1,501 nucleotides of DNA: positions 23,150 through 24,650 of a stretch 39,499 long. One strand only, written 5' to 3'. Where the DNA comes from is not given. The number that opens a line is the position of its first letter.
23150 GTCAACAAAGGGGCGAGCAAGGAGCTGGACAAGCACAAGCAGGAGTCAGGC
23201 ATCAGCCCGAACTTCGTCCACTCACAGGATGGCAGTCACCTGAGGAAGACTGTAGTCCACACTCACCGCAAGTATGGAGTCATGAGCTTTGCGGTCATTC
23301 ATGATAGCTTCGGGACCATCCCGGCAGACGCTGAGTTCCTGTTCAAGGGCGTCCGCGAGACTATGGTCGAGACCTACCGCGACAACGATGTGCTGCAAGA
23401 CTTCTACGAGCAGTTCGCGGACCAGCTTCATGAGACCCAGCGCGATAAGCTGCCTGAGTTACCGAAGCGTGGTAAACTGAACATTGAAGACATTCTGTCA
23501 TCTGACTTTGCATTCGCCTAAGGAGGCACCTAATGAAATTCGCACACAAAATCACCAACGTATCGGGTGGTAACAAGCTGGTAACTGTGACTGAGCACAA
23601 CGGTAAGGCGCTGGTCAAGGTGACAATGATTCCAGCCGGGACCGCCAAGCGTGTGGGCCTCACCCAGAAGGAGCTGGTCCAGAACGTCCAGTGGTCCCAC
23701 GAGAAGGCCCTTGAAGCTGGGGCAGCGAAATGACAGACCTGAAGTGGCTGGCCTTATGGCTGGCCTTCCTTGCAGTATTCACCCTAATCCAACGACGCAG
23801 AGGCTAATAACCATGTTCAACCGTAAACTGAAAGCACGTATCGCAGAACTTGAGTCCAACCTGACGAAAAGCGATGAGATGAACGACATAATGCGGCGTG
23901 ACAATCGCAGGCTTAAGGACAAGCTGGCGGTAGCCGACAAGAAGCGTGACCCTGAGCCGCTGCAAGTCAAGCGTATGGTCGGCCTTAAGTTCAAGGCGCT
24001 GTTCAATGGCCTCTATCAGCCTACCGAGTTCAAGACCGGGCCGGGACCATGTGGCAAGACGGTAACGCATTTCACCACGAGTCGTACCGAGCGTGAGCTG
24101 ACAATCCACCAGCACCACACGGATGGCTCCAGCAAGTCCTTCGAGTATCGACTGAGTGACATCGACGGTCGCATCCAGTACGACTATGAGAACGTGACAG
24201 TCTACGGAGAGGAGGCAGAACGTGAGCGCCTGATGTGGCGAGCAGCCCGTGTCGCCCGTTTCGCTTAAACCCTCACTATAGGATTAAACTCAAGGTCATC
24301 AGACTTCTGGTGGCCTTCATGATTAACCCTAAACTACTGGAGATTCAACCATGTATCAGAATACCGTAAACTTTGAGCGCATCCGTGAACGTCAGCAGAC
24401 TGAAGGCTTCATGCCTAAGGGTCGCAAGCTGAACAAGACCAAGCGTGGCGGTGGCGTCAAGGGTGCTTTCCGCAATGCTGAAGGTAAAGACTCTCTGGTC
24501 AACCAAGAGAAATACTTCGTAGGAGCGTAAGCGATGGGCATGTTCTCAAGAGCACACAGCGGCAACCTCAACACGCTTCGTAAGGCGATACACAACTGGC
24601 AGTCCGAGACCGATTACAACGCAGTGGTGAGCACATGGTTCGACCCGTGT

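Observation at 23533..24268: Accessory three-ORF cluster between gene 1 and gene 1.1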

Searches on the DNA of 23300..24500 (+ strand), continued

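Call 59: search_dna_similar(query=window:23726-23812:+, collection=phages, mode=distant, max_evalue=0.001, max_rows=40, rows=spread)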
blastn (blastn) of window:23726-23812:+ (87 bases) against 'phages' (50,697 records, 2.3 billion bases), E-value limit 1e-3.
Records with a match: 219; places in all: 220; records where one place covers at least 80% of the query: 219.
Best place of each record, by identity: 80-90% 43; 60-80% 176.
By first word of the organism name: Escherichia 90; Salmonella 59; Enterobacter 18; Kayfunavirus 17; Citrobacter 8; Cronobacter 5; Klebsiella 5; Shigella 5; Enterococcus 2; Bacteriophage 2; and 8 more.
By host as written in the record: Escherichia coli 48; Salmonella enterica subsp. enterica serovar Typhi 28; - 27; Salmonella enterica subsp. enterica serovar Typhi strain BRD948 10; Enterobacter cloacae 7; Citrobacter freundii CF3 5; Salmonella enterica subsp. enterica serovar Paratyphi C 5; Klebsiella pneumoniae 4; and 57 more.
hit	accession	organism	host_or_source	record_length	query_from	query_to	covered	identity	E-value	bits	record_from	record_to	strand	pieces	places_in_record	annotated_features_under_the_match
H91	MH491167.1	Cronobacter phage GW1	Cronobacter turicensis cro1541A1-1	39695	1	87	100%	87.4%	5e-22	108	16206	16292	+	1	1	hypothetical protein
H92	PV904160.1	Klebsiella phage SAKp10309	Klebsiella pneumoniae MTCC 10309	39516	1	82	94%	87.8%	6e-21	104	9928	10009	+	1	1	hypothetical protein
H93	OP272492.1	Enterobacter phage 03_vB_Eclo_IJM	Enterobacter cloacae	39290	1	82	94%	86.6%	3e-19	100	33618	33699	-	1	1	hypothetical protein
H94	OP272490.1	Enterobacter phage 01_vB_Eclo_IJM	Enterobacter cloacae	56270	1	82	94%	85.4%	3e-18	95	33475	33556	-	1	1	hypothetical protein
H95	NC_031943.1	Escherichia phage GA2A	Escherichia coli O:45 strain C1328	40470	3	82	92%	86.3%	3e-18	96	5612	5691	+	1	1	hypothetical protein (x2)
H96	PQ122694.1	Enterobacter phage vB_EholP_HHH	Enterobacter hormaechei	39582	1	82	94%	81.0%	3e-12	75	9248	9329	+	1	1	hypothetical protein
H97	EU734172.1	Escherichia phage EcoDS1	Escherichia coli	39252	3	82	92%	80.0%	1e-11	73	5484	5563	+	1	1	1.1: gp1.1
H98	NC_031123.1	Citrobacter phage SH3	Citrobacter freundii CF3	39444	3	82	92%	80.0%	1e-11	73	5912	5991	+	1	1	hypothetical protein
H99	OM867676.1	Salmonella phage PRF-SP2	Salmonella enterica subsp. enterica ...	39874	2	82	93%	79.0%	1e-10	71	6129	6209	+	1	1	hypothetical protein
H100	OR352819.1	Salmonella phage PRF-SP11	Salmonella enterica subsp. enterica ...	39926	2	82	93%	79.0%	1e-10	71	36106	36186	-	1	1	hypothetical protein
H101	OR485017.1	Salmonella phage STP-SP1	Salmonella enterica subsp. enterica ...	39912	2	82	93%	79.0%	1e-10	71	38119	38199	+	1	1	hypothetical protein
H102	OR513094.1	Salmonella phage STP-SP8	Salmonella enterica subsp. enterica ...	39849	2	82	93%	79.0%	1e-10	71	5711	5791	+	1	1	hypothetical protein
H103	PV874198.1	Enterobacter phage BHUENT8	Enterobacter cloacae complex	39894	3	82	92%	78.8%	4e-10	69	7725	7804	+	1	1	record has no annotation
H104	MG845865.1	Escherichia phage YZ1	Escherichia coli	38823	3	82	92%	78.8%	4e-10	69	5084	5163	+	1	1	hypothetical protein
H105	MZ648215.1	Escherichia phage vB_EcoP_IMEP24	Escherichia coli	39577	3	82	92%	78.8%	4e-10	69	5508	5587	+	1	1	hypothetical protein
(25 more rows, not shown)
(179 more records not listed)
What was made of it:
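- Checked: orfB DNA is found in 219 records (call 59).
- Tried and rejected: A DNA search was used instead (call 59).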

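Call 97: search_rna_families(source=window, start=23300, end=24500, threshold=evalue, max_evalue=1)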
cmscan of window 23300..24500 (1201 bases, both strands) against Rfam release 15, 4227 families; matches with E-value up to 1: 0.
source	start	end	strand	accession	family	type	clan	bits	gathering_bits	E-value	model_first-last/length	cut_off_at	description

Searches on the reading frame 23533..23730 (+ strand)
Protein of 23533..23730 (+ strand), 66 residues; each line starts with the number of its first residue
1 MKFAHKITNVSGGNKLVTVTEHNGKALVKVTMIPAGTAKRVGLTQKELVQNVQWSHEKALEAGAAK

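Call 6: search_protein_families(library=pfam, proteins=[window:23533-23730:+], max_evalue=1)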
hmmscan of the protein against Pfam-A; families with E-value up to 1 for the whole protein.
window:23533-23730:+ (66 aa): 0 families

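Call 7: search_protein_families(library=phrogs, proteins=[window:23533-23730:+], max_evalue=1)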
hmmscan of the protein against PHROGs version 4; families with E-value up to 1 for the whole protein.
window:23533-23730:+ (66 aa): 2 families
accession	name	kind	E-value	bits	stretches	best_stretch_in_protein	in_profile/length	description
phrog_8082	-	unknown function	1.2e-34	119.1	1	1-66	1-66/66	-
phrog_8040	-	connector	0.098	12.5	1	17-63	196-242/396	head closure Hc3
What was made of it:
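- On PHROG 8082 (orfA): E = 1.2e-34 over positions 1-66 of 66 (call 7).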

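Call 17: find_homologous_proteins(query=window:23533-23730:+, max_evalue=0.001)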
Query window:23533-23730:+ (66 aa): 23 proteins with E <= 0.001 among 23 candidates.
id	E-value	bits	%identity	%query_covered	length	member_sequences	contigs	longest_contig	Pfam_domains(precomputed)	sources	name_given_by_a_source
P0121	3.9e-31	123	92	100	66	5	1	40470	-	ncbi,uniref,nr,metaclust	ncbi:hypothetical protein BOW94_gp09 [Escherichia phage GA2A]|uniref:Uncharacterized protein n=1 Tax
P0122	1.2e-26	109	82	100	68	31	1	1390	-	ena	-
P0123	2.6e-25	105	82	100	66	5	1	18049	-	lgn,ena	-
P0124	6.6e-25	103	80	100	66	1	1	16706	-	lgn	-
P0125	6.7e-24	100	77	100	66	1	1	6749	-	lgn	-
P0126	1.4e-21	93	76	94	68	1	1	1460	-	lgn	-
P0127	1.9e-21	92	73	100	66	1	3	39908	-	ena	-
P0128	3.1e-21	92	70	100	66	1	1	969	-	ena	-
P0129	1.3e-20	90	76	94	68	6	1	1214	-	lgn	-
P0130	3.9e-20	88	73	91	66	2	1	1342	-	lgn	-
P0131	8.2e-17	78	64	100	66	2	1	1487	-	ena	-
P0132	8.2e-15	72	67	91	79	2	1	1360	-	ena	-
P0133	9.2e-14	68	62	91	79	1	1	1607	-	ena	-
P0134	1.1e-13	68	58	100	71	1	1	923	-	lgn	-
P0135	1.7e-13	68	56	100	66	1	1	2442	-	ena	-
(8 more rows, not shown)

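Call 42: predict_structure(alignment_id=A1)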
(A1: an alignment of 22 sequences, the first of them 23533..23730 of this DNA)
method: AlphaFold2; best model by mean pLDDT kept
length: 66 residues; sequences in the alignment: 22
mean_pLDDT: 93.9   pTM: 0.76
mean pLDDT of the five models: 93.9, 93.2, 93.1, 92.8, 90.6
residues with pLDDT >= 90: 57; 70-90: 9; 50-70: 0; < 50: 0
segments of 3 or more residues with pLDDT < 50: none
pLDDT, mean of each block of 10 residues (from residue 1): 94 96 92 94 94 97 89
secondary structure, 60 per line:
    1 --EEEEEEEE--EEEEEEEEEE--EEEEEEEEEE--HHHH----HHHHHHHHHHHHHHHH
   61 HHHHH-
elements in order: E3-10 E13-22 E25-34 H37-40 H45-65

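Call 51: search_solved_structures(query=A1, max_evalue=10)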
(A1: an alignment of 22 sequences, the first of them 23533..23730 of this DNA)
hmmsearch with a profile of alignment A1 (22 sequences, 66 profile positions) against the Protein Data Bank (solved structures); distinct sequences matched with E-value up to 10: 0.

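Call 58: search_dna_similar(query=window:23533-23730:+, collection=phages, mode=protein, max_evalue=0.001, max_rows=60, rows=spread)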
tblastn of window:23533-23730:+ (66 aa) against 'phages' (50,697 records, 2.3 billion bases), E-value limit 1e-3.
Records with a match: 220; places in all: 221; records where one place covers at least 80% of the query: 220.
Best place of each record, by identity: 90-95% 2; 80-90% 10; 60-80% 53; <60% 155.
By first word of the organism name: Escherichia 90; Salmonella 59; Enterobacter 18; Kayfunavirus 17; Citrobacter 8; Cronobacter 5; Klebsiella 5; Shigella 5; Enterococcus 2; Bacteriophage 2; and 9 more.
By host as written in the record: Escherichia coli 48; Salmonella enterica subsp. enterica serovar Typhi 28; - 27; Salmonella enterica subsp. enterica serovar Typhi strain BRD948 10; Enterobacter cloacae 7; Salmonella enterica subsp. enterica serovar Paratyphi C 5; Citrobacter freundii CF3 5; Klebsiella pneumoniae 4; and 58 more.
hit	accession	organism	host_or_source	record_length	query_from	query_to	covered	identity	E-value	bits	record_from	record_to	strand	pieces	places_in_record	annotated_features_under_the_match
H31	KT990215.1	Escherichia phage GA2A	Escherichia coli O:45 strain C1328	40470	1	66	100%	92.4%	9e-33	122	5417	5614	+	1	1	hypothetical protein (x2)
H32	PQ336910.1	Salmonella phage CHRF_30001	Salmonella enterica subsp. enterica ...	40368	1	66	100%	84.8%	2e-29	113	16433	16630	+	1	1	hypothetical protein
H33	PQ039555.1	Enterobacter phage vB_Ecl_MII_004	Enterobacter cloacae (BPA MR KB)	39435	1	66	100%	83.3%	2e-28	110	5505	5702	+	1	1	hypothetical protein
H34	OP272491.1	Enterobacter phage 02_vB_Eclo_IJM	Enterobacter cloacae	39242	1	64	95%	85.7%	3e-18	113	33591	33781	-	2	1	hypothetical protein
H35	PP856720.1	Salmonella phage vB_STmST19_KE18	Salmonella enterica subsp. enterica ...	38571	1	66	100%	68.2%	9e-23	94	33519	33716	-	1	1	hypothetical protein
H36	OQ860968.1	Salmonella phage ST56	Salmonella enterica subsp. enterica ...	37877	1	66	100%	66.7%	4e-22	92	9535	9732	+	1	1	hypothetical protein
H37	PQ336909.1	Salmonella phage CHRF_20120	Salmonella enterica subsp. enterica ...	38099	1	66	100%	66.7%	4e-22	92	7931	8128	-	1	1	hypothetical protein (x2)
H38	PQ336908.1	Salmonella phage CHRF_20041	Salmonella enterica subsp. enterica ...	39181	1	66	100%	66.7%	4e-22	92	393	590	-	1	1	hypothetical protein (x2)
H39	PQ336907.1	Salmonella phage CHRF_10037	Salmonella enterica subsp. enterica ...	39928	1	66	100%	66.7%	4e-22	92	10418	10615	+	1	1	hypothetical protein (x2)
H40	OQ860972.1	Salmonella phage ST45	Salmonella enterica subsp. enterica ...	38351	1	66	100%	65.2%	7e-22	92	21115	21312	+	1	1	hypothetical protein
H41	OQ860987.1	Salmonella phage ST1_da Silva-2023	Salmonella enterica subsp. enterica ...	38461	1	66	100%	65.2%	7e-22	92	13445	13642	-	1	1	hypothetical protein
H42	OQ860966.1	Salmonella phage ST59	Salmonella enterica subsp. enterica ...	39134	1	66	100%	65.2%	7e-22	92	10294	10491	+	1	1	hypothetical protein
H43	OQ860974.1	Salmonella phage ST38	Salmonella enterica subsp. enterica ...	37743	1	66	100%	65.2%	7e-22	92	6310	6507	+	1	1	hypothetical protein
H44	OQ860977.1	Salmonella phage ST34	Salmonella enterica subsp. enterica ...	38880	1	66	100%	65.2%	7e-22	92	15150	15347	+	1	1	hypothetical protein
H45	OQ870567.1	Escherichia phage SR04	Escherichia coli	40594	1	66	100%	65.2%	2e-21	91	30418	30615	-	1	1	hypothetical protein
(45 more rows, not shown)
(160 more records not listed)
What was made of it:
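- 23533..23733 (+): orfA: 66-aa basic protein (pI 10.1) with a beta-beta-beta-alpha fold; core gene of the genus Kayfunavirus. 220 phage records (call 58).
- Checked: orfA has 220 tblastn hits in phage records (call 58).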

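Call 74: search_protein_families(library=ncbifam, proteins=[window:23533-23730:+], max_evalue=1)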
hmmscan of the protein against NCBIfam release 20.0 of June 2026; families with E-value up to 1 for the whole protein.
window:23533-23730:+ (66 aa): 1 family
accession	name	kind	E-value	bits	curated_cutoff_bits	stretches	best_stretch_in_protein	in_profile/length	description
TIGR00103.1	DNA_YbaB_EbfC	equivalog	0.084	13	49.45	1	5-44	20-59/104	YbaB/EbfC family nucleoid-associated protein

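Call 75: search_protein_families(library=padloc, proteins=[window:23533-23730:+], max_evalue=1)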
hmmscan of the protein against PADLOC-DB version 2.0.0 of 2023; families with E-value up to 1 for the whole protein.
window:23533-23730:+ (66 aa): 0 families

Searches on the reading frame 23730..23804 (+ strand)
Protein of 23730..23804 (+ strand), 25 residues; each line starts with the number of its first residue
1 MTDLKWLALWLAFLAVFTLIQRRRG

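Call 6: search_protein_families(library=pfam, proteins=[window:23730-23804:+], max_evalue=1)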
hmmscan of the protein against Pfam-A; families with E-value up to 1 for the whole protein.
window:23730-23804:+ (25 aa): 1 family
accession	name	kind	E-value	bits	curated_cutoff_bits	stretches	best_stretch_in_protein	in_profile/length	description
PF17259.7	DUF5325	-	0.042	14.1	25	1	1-20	1-20/61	Family of unknown function (DUF5325)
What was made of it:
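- The only hit is a sub-threshold match to DUF5325 (E = 0.042, call 6).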

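Call 7: search_protein_families(library=phrogs, proteins=[window:23730-23804:+], max_evalue=1)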
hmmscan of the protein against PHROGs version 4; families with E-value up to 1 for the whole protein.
window:23730-23804:+ (25 aa): 0 families

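Call 57: search_dna_similar(query=window:23730-23804:+, collection=phages, mode=protein, max_evalue=10, max_rows=60, rows=spread)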
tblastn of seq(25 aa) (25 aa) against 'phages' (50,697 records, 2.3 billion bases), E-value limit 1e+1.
No match.
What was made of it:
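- Tried and rejected: No result, probably because of the low-complexity filter (call 57).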

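Call 74: search_protein_families(library=ncbifam, proteins=[window:23730-23804:+], max_evalue=1)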
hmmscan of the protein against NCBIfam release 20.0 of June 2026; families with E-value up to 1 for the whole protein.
window:23730-23804:+ (25 aa): 0 families

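Call 75: search_protein_families(library=padloc, proteins=[window:23730-23804:+], max_evalue=1)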
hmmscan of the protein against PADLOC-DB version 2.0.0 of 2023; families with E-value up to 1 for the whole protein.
window:23730-23804:+ (25 aa): 0 families
